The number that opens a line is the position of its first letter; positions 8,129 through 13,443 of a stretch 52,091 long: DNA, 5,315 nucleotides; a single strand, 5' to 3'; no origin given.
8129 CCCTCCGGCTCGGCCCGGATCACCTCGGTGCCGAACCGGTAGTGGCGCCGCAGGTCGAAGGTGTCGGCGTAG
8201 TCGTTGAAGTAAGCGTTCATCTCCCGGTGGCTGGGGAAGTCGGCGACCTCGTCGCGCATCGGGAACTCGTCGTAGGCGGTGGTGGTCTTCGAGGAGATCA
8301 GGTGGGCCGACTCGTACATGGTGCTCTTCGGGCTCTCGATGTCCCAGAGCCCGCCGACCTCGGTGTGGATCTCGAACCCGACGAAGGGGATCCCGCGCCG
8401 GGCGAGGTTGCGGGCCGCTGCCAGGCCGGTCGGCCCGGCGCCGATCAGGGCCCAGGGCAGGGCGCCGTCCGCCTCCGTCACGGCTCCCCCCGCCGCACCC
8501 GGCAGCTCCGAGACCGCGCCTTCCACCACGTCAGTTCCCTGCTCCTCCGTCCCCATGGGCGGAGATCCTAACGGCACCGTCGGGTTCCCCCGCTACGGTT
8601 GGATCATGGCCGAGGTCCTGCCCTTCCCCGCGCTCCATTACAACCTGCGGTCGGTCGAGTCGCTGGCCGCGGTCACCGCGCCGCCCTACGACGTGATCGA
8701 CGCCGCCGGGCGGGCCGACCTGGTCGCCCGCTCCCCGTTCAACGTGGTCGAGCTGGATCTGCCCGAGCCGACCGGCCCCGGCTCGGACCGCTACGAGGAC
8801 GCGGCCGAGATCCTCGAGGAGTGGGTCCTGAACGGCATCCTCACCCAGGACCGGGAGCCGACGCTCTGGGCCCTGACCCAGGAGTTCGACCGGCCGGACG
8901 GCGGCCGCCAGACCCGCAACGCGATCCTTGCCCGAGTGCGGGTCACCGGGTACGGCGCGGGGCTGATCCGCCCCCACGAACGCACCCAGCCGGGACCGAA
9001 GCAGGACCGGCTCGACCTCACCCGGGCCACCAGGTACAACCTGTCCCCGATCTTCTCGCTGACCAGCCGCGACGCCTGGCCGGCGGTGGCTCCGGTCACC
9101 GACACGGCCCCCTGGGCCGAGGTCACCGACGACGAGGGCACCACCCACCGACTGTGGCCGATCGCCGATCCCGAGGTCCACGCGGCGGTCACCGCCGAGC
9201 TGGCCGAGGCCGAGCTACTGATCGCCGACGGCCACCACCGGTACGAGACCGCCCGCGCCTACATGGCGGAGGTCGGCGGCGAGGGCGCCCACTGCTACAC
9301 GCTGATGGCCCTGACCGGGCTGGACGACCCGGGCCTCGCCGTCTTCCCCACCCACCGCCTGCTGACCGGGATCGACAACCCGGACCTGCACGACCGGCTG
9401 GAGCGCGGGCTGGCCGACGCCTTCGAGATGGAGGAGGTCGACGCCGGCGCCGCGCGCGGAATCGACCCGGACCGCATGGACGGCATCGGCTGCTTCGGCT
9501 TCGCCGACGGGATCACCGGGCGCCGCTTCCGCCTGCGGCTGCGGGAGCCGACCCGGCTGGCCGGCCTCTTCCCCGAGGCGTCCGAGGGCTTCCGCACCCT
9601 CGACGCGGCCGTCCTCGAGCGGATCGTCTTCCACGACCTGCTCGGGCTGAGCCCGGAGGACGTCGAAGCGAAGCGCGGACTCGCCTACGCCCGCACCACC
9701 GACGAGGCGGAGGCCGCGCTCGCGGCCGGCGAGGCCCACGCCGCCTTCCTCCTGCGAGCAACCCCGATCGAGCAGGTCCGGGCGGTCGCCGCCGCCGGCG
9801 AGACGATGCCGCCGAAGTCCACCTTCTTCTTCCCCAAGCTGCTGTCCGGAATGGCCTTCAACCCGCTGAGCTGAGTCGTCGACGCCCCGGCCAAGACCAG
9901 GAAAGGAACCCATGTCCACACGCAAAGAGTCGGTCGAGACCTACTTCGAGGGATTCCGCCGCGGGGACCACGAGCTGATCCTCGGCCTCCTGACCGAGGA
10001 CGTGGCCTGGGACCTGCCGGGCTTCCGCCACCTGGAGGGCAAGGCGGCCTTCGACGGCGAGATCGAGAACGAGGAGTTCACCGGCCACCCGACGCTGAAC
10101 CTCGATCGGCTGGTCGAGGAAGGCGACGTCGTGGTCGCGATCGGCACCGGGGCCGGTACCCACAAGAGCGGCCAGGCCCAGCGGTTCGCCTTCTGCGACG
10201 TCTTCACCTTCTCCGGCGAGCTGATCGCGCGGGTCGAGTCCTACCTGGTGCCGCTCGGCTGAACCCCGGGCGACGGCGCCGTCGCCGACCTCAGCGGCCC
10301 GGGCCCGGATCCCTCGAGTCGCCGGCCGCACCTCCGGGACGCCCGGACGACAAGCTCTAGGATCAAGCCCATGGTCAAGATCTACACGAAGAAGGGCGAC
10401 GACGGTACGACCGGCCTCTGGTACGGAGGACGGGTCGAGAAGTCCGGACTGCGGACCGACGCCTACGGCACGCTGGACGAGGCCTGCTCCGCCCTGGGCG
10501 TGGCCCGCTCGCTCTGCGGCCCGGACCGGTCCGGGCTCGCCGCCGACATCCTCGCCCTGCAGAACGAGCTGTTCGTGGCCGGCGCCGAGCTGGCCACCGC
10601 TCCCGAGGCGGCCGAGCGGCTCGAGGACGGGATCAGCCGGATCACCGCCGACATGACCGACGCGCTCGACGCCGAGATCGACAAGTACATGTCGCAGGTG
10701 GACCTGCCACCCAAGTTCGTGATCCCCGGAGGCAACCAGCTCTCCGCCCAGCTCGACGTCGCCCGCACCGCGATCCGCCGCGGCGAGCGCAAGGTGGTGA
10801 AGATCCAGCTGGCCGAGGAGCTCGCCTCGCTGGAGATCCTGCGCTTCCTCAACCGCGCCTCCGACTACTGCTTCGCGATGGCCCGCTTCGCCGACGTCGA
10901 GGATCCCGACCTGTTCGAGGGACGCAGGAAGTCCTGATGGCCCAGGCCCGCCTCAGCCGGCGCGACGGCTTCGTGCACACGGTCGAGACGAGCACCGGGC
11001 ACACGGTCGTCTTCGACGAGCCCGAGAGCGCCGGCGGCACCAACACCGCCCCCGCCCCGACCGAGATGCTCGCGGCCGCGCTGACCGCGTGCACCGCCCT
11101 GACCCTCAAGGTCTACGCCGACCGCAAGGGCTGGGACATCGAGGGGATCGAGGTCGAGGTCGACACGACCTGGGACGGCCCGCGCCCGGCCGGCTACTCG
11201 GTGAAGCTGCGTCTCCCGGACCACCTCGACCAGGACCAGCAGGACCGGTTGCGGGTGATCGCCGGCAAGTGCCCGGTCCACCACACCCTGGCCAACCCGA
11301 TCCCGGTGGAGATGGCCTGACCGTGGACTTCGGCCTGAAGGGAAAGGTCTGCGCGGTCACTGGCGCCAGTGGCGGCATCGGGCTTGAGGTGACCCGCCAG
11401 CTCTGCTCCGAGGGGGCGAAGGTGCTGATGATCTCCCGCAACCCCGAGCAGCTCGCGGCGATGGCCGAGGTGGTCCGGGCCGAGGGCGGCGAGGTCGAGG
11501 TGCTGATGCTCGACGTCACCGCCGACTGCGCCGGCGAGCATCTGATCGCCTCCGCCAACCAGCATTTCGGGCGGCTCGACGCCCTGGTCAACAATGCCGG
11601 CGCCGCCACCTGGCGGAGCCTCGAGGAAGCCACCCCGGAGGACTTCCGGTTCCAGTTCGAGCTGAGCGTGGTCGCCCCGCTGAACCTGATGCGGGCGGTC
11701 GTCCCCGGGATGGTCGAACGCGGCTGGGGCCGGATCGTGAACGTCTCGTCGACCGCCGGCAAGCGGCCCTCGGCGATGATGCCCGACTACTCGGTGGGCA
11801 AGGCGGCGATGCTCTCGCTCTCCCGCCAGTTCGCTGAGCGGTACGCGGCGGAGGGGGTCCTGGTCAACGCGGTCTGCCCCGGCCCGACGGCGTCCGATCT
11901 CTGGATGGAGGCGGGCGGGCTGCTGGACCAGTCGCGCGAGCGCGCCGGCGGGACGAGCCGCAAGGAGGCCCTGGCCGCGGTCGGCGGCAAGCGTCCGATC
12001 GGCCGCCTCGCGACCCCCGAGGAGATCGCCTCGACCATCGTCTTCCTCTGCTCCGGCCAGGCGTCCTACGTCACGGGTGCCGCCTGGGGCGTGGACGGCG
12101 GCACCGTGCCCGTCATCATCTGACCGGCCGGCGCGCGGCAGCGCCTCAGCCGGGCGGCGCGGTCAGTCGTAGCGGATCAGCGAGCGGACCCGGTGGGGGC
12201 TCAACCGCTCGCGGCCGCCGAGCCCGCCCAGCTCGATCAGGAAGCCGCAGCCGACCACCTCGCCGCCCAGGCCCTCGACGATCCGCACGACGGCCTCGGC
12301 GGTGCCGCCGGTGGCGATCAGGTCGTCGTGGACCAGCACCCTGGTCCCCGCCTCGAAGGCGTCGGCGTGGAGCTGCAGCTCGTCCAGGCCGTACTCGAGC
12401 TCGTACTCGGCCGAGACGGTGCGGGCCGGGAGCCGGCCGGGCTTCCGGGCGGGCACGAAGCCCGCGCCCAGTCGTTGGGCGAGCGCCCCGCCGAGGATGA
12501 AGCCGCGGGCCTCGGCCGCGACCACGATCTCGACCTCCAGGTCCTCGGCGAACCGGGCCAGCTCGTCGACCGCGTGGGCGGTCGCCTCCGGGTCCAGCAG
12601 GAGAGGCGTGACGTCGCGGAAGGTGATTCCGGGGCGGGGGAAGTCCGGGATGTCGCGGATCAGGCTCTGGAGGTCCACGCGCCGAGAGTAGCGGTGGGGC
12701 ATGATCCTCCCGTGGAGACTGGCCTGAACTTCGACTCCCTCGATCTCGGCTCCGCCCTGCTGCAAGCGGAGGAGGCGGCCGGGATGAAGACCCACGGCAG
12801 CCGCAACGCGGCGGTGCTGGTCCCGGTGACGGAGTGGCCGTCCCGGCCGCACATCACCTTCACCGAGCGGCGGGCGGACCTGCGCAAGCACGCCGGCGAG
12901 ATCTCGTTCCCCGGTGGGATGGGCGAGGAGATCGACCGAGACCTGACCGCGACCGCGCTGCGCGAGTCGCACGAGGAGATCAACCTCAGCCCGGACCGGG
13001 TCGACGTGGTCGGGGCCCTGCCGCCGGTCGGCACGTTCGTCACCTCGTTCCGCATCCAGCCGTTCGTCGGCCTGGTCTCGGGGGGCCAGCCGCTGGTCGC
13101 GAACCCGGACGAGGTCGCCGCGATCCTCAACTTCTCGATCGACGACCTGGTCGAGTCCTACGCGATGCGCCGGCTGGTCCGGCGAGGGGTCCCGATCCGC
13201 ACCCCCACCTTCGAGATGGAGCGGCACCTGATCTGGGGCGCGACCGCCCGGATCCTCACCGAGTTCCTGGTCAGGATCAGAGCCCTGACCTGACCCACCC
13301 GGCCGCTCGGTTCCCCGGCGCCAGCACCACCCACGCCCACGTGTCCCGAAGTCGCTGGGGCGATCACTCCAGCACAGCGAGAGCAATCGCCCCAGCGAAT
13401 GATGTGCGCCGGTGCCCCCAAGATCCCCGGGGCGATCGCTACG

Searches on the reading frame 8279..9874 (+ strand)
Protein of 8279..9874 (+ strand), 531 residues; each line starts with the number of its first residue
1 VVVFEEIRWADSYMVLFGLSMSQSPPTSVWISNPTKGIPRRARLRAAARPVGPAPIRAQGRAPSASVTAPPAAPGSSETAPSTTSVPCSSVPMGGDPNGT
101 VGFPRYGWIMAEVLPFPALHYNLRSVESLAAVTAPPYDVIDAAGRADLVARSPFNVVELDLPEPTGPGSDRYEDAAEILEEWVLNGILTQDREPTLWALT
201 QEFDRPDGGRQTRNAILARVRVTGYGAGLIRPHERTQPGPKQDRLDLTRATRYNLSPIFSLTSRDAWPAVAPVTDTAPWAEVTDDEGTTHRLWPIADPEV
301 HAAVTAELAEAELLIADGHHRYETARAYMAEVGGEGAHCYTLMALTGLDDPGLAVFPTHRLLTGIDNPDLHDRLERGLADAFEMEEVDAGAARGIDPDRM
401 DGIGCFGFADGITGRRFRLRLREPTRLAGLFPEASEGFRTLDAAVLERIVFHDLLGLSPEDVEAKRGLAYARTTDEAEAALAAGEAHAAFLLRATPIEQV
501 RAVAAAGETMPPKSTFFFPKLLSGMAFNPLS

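Call 69: search_protein_families(library=pfam, proteins=[window:8279-9874:+], max_evalue=0.0001)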
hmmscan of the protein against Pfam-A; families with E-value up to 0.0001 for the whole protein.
window:8279-9874:+ (531 aa): 1 family
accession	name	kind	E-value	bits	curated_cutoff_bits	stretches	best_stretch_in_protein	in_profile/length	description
PF06245.16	DUF1015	-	6.6e-70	236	25.8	1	113-385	1-285/325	Protein of unknown function (DUF1015)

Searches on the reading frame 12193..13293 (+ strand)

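Call 69: search_protein_families(library=pfam, proteins=[window:12193-13293:+], max_evalue=0.0001)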
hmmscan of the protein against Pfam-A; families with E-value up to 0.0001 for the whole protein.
window:12193-13293:+ (366 aa): 1 family
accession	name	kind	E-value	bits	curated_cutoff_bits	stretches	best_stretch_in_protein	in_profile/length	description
PF00293.34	NUDIX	-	1.9e-09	38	21.1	1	207-319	5-118/134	NUDIX domain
